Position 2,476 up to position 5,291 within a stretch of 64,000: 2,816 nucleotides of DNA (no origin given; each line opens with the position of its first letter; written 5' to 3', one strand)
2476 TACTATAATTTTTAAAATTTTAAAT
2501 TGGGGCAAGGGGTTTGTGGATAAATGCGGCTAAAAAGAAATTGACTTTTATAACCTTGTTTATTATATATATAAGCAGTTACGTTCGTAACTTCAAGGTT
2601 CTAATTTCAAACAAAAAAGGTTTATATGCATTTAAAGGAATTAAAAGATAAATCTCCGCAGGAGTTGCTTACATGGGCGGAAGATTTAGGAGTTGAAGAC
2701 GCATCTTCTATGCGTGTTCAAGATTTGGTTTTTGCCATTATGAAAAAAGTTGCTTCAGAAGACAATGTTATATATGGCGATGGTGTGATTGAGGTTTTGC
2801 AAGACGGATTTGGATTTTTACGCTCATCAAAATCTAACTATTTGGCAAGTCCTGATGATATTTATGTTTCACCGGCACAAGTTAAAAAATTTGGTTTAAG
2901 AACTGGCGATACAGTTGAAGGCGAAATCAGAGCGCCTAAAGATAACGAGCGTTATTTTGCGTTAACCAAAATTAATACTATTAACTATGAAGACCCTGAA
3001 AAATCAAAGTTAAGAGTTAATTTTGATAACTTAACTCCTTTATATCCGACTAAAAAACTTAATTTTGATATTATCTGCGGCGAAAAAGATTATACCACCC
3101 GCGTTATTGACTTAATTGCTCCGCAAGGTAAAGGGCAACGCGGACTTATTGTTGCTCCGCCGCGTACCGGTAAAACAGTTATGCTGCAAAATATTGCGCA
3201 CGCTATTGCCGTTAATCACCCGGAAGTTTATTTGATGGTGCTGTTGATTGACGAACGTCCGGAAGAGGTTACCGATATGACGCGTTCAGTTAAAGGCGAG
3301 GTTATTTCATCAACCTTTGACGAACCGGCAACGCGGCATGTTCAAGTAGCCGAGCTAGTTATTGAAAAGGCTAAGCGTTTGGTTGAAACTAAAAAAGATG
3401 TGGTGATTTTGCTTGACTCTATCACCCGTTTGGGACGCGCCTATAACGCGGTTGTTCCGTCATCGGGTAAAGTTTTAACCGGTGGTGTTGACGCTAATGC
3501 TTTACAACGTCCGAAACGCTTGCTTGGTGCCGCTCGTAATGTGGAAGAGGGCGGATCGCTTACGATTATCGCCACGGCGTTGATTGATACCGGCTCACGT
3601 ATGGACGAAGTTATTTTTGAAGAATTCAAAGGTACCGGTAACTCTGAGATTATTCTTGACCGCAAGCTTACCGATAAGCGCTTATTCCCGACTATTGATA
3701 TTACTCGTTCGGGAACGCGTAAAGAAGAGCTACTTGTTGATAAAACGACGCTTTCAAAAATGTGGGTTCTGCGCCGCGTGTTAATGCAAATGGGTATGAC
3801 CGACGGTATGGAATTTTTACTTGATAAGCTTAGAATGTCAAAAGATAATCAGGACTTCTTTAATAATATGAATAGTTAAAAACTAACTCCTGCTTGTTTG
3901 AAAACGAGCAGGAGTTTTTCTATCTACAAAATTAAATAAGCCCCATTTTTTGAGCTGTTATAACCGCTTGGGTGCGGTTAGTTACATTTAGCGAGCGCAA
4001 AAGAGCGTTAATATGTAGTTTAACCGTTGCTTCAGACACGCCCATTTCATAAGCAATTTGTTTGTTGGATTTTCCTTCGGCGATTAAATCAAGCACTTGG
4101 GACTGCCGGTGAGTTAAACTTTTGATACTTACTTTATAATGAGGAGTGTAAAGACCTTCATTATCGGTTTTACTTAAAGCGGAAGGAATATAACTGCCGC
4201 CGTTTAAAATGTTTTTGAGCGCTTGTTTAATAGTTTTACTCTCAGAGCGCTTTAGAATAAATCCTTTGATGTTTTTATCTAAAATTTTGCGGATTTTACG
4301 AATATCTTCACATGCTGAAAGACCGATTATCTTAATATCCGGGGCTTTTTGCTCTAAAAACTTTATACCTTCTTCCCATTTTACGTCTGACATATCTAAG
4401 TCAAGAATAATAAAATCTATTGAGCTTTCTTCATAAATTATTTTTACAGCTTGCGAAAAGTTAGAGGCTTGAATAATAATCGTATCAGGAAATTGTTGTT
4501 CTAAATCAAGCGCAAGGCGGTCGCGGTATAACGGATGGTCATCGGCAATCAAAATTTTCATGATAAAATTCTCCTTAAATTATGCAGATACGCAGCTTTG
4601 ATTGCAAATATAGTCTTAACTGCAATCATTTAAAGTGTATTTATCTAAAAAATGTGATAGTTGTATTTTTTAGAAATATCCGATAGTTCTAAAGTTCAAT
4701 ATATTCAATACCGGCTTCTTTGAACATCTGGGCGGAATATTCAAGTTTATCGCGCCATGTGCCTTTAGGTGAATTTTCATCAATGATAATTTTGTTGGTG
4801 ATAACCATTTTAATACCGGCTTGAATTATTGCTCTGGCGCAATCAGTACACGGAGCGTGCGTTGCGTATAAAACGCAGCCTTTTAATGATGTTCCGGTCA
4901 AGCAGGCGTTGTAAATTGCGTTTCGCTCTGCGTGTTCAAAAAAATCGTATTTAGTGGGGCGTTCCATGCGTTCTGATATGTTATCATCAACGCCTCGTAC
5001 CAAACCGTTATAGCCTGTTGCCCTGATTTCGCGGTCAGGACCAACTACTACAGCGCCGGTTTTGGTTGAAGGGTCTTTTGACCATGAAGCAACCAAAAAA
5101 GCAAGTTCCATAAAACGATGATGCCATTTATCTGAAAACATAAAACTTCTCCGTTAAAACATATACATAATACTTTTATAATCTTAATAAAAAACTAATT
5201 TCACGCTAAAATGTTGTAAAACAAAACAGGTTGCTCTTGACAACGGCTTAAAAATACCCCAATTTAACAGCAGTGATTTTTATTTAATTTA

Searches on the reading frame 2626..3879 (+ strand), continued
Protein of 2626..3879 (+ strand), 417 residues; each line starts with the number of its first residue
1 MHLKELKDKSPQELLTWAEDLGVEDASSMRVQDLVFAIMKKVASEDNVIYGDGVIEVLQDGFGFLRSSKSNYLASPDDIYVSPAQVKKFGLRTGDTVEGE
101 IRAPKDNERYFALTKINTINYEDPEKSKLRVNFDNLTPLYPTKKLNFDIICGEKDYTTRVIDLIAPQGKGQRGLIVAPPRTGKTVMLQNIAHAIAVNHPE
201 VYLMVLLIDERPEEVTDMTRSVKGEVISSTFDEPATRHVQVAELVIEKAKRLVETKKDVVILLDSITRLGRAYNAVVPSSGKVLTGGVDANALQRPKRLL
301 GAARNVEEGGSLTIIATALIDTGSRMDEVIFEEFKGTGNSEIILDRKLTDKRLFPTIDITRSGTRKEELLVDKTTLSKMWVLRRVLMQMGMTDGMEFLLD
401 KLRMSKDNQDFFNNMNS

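Call 58: find_encoding_contigs(protein=P0018, flank=10000, max_places=1)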
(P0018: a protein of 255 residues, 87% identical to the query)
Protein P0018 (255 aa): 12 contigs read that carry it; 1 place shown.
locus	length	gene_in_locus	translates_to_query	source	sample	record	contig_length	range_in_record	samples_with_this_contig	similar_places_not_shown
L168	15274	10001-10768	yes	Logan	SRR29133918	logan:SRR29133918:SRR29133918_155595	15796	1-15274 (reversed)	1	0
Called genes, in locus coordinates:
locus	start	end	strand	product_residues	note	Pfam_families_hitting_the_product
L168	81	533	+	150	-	PF00383:dCMP_cyt_deam_1, PF14437:MafB19-deam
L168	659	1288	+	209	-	PF00072:Response_reg, PF00196:GerE, PF08281:Sigma70_r4_2 (faint)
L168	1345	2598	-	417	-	PF07498:Rho_N, PF07497:Rho_RNA_bind, PF00006:ATP-synt_ab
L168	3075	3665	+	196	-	PF01121:CoaE, PF13238:AAA_18 (weak)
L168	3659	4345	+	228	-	PF00929:RNase_T, PF13482:RNase_H_2 (weak), PF16473:Rv2179c-like (faint)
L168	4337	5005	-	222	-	PF00702:Hydrolase, PF13419:HAD_2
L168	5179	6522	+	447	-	PF10396:TrmE_N, PF12631:MnmE_helical, PF00350:Dynamin_N (faint), PF01926:MMR_HSR1, PF02421:FeoB_N (weak)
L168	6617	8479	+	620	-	PF00890:FAD_binding_2 (faint), PF01134:GIDA, PF07992:Pyr_redox_2 (faint), PF12831:FAD_oxidored, PF21680:GIDA_C_1st, PF13932:SAM_GIDA_C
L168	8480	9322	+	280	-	PF02811:PHP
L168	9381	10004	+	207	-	PF02527:GidB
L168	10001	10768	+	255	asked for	PF00142:Fer4_NifH, PF01656:CbiA, PF02374:ArsA_ATPase (weak), PF06564:CBP_BcsQ, PF09140:MipZ, PF10609:ParA, PF13614:AAA_31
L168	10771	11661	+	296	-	PF02195:ParB_N, PF17762:HTH_ParB, PF23552:ParB_C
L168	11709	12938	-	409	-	PF01743:PolyA_pol, PF12627:PolyA_pol_RNAbd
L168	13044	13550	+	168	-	PF06776:IalB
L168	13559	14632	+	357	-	PF21016:RlmN_N, PF04055:Radical_SAM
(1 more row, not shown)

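Call 59: find_encoding_contigs(protein=P0062, flank=10000, max_places=1)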
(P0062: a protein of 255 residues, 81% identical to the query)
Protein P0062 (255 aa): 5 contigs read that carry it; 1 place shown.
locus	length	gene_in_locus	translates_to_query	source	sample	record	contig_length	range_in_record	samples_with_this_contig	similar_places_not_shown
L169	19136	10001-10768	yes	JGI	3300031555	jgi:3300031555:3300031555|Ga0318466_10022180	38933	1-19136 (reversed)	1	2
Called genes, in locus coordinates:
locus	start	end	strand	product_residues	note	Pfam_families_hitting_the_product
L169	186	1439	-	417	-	PF07498:Rho_N, PF07497:Rho_RNA_bind, PF00006:ATP-synt_ab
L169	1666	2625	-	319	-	-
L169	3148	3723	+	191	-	PF01121:CoaE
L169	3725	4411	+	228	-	PF00929:RNase_T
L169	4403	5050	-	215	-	PF00702:Hydrolase, PF13419:HAD_2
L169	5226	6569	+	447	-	PF10396:TrmE_N, PF12631:MnmE_helical, PF00350:Dynamin_N (faint), PF01926:MMR_HSR1, PF02421:FeoB_N (weak)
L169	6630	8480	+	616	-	PF01134:GIDA, PF07992:Pyr_redox_2 (faint), PF12831:FAD_oxidored, PF21680:GIDA_C_1st, PF13932:SAM_GIDA_C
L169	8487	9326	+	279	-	PF02811:PHP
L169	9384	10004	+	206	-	PF02527:GidB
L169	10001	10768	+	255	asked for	PF00142:Fer4_NifH, PF01656:CbiA, PF02374:ArsA_ATPase (weak), PF06564:CBP_BcsQ, PF09140:MipZ, PF10609:ParA, PF13614:AAA_31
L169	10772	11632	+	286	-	PF02195:ParB_N, PF17762:HTH_ParB, PF23552:ParB_C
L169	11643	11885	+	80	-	-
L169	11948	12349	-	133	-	-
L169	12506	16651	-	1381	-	PF27417:BigA_3rd, PF03797:Autotransporter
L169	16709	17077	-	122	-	PF03724:META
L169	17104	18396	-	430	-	PF00275:EPSP_synthase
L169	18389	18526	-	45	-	-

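Call 60: find_encoding_contigs(protein=P0071, flank=10000, max_places=1)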
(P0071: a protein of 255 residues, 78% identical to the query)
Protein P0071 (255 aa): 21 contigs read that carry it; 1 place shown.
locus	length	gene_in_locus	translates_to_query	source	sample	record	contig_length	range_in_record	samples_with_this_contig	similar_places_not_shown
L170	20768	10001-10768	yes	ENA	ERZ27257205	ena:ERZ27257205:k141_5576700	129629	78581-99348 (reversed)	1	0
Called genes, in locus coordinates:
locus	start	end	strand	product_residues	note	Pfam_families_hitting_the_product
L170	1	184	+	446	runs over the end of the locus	PF00071:Ras, PF01926:MMR_HSR1, PF02421:FeoB_N, PF00009:GTP_EFTU, PF02421:FeoB_N, PF04548:AIG1, PF01926:MMR_HSR1, PF14714:KH_dom-like, +9 more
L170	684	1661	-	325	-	-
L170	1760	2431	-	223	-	PF00702:Hydrolase, PF13419:HAD_2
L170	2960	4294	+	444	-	PF10396:TrmE_N, PF00350:Dynamin_N (faint), PF12631:MnmE_helical, PF01926:MMR_HSR1, PF02421:FeoB_N (weak)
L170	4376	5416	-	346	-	PF13306:LRR_5 (weak)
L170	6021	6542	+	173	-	-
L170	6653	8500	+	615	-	PF00890:FAD_binding_2 (faint), PF01134:GIDA, PF07992:Pyr_redox_2 (weak), PF12831:FAD_oxidored (weak), PF21680:GIDA_C_1st, PF13932:SAM_GIDA_C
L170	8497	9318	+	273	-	PF02811:PHP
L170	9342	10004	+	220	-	PF02527:GidB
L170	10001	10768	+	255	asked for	PF00142:Fer4_NifH (weak), PF01656:CbiA, PF02374:ArsA_ATPase (weak), PF06564:CBP_BcsQ, PF07015:VirC1 (weak), PF09140:MipZ, PF10609:ParA, PF13614:AAA_31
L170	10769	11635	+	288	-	PF02195:ParB_N, PF17762:HTH_ParB, PF23552:ParB_C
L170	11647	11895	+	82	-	-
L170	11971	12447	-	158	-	-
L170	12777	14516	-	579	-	PF00664:ABC_membrane, PF00005:ABC_tran, PF02463:SMC_N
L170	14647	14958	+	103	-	-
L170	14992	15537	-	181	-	-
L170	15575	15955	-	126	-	-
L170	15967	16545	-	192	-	-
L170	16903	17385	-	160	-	PF02075:RuvC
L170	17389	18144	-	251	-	PF20772:TACO1_YebC_N, PF01709:Transcrip_reg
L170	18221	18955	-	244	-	PF00270:DEAD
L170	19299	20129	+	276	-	PF13306:LRR_5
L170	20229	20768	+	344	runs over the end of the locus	PF01116:F_bP_aldolase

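Call 61: find_encoding_contigs(protein=P0113, flank=10000, max_places=1)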
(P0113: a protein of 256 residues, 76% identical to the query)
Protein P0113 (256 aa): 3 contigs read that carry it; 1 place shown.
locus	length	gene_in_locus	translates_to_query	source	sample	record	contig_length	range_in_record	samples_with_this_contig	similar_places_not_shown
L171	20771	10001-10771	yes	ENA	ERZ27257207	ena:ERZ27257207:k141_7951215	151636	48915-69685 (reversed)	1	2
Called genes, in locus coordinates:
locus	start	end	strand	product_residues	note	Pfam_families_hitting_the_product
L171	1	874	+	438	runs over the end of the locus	PF01011:PQQ (faint), PF13570:Beta-prop_ACSF4, PF13360:PQQ_2, PF13570:Beta-prop_ACSF4, PF25293:Beta-prop_EMC1_N (weak), PF13570:Beta-prop_ACSF4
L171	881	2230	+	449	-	PF00071:Ras (weak), PF01926:MMR_HSR1, PF02421:FeoB_N, PF00009:GTP_EFTU, PF01926:MMR_HSR1, PF02421:FeoB_N, PF04548:AIG1, PF14714:KH_dom-like, +7 more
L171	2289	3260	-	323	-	-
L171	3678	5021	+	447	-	PF10396:TrmE_N, PF12631:MnmE_helical, PF00350:Dynamin_N (faint), PF01926:MMR_HSR1, PF02421:FeoB_N (weak)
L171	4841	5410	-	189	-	-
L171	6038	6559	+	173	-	-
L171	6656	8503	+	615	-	PF00890:FAD_binding_2 (faint), PF01134:GIDA, PF03486:HI0933_like (faint), PF07992:Pyr_redox_2 (weak), PF12831:FAD_oxidored, PF21680:GIDA_C_1st, PF13932:SAM_GIDA_C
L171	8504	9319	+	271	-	PF02811:PHP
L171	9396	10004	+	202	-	PF02527:GidB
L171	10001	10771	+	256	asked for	PF00142:Fer4_NifH (weak), PF00448:SRP54 (faint), PF01656:CbiA, PF06564:CBP_BcsQ, PF07015:VirC1 (weak), PF09140:MipZ, PF10609:ParA, PF13614:AAA_31, +1 more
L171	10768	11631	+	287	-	PF02195:ParB_N, PF17762:HTH_ParB, PF23552:ParB_C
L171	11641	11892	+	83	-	-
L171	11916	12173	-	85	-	-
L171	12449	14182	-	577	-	PF00664:ABC_membrane, PF00005:ABC_tran, PF02463:SMC_N (weak)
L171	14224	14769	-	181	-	-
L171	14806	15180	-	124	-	-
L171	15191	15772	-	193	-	-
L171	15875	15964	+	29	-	-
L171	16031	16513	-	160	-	PF02075:RuvC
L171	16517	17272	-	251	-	PF20772:TACO1_YebC_N, PF01709:Transcrip_reg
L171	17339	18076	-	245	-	PF00270:DEAD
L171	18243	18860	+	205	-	PF01116:F_bP_aldolase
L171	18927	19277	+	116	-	PF01116:F_bP_aldolase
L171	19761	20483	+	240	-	-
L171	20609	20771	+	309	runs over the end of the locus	PF00890:FAD_binding_2 (faint), PF01134:GIDA (faint), PF01266:DAO (faint), PF03486:HI0933_like (faint), PF07992:Pyr_redox_2, PF12831:FAD_oxidored (weak), PF13738:Pyr_redox_3, PF00070:Pyr_redox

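Call 67: search_protein_families(library=ncbifam, max_evalue=1e-10, proteins=[L169:1666-2625:-])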
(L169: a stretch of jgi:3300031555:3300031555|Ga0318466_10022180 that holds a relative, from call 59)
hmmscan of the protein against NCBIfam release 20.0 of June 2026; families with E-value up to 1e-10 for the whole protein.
L169:1666-2625:- (319 aa): 0 families

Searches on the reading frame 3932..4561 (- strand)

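Call 7: search_protein_families(library=ncbifam, proteins=[window:3932-4561:-])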
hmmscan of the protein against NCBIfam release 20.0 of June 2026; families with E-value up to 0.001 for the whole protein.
window:3932-4561:- (209 aa): 43 families (the best 25 are shown)
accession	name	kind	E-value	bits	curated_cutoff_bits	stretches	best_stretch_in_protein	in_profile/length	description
NF041830.1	RR_TF_ErdR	exception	4.1e-37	128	390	1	2-207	3-209/213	response regulator transcription factor ErdR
NF007935.0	PRK10651.1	equivalog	1.3e-29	102.9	250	1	2-203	8-210/216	two-component system response regulator NarL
NF047785.1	respo_reg_MadR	equivalog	5.4e-28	97.8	300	1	1-209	1-209/209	MadR family response regulator transcription factor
NF011896.0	PRK15369.1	equivalog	1e-27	97.2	242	1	1-208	4-209/211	two component system response regulator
NF007708.0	PRK10403.1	equivalog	1.7e-26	93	343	1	2-201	8-206/215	nitrate/nitrite response regulator protein NarP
NF052445.1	RespRegMctR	equivalog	1.9e-25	89.5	300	1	2-199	3-195/205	two-component system response regulator MctR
NF007505.1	PRK10100.1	equivalog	8.6e-20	71.3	250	1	37-204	33-200/204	biofilm master transcriptional regulator CsgD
NF007403.0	PRK09935.1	equivalog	1e-15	57.9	271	1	3-196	6-197/210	fimbria biosynthesis transcriptional regulator FimZ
NF003420.0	PRK04841.1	equivalog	4.6e-15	54.7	537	1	146-206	836-896/903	HTH-type transcriptional regulator MalT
NF007018.1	PRK09483.1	equivalog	1.6e-14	54.1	280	1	2-200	3-200/217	UvrY/SirA/GacA family response regulator transcription factor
NF007419.0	PRK09958.1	equivalog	4.3e-14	52.6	251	1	1-194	1-189/204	acid-sensing system DNA-binding response regulator EvgA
NF007685.0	PRK10360.1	equivalog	6e-14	52.3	258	1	3-197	4-186/196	response regulator transcription factor UhpA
NF008098.0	PRK10840.1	equivalog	3.5e-13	49.5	235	1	1-195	4-197/216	response regulator transcription factor RcsB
TIGR03020.2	EpsA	equivalog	2.8e-12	46.8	170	1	143-203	185-245/247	XrtB/PEP-CTERM-associated transcriptional regulator EpsA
NF006900.1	PRK09390.1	equivalog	3.3e-12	46.4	255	1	3-198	7-192/203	response regulator FixJ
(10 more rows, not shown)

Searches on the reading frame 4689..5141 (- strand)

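Call 7: search_protein_families(library=ncbifam, proteins=[window:4689-5141:-])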
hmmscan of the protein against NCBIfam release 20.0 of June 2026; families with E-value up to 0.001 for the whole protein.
window:4689-5141:- (150 aa): 3 families
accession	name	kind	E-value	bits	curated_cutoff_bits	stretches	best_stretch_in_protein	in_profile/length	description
NF041025.1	antiphage_deaminase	equivalog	3.3e-17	62.5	400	1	69-114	338-384/437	anti-phage dCTP deaminase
TIGR02571.1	ComEB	equivalog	3.5e-16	59.5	219.45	1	5-115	4-114/151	ComE operon protein 2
TIGR00326.1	eubact_ribD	equivalog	1.6e-05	24.3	156.35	1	70-124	44-99/343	bifunctional diaminohydroxyphosphoribosylaminopyrimidine deaminase/5-amino-6-(5-phosphoribosylamino)uracil reductase RibD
